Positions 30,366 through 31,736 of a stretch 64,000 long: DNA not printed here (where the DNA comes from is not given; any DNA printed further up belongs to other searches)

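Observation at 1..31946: Candidate new class of telomere phage: podovirus-like linear phage-plasmid, probably of Acidobacteriota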

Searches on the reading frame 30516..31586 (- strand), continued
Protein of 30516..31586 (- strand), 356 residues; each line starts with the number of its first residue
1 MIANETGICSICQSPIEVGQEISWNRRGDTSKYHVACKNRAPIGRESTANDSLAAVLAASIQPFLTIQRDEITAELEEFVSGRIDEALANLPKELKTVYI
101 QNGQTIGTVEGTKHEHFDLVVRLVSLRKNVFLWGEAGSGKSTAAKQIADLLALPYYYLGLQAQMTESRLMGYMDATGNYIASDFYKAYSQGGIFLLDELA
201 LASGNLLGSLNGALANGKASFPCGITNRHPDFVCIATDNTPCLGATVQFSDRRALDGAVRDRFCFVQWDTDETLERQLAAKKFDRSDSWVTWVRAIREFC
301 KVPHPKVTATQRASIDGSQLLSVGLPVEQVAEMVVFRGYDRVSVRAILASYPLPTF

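Call 122: search_protein_families(library=ncbifam, max_evalue=0.001, proteins=[window:30516-31586:-])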
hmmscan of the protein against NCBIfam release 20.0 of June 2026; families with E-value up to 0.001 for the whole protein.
window:30516-31586:- (356 aa): 1 family
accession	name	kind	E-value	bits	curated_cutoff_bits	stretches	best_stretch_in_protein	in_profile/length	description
TIGR02031.1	BchD-ChlD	equivalog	0.00017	20.4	499.55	1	130-256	19-161/608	magnesium chelatase ATPase subunit D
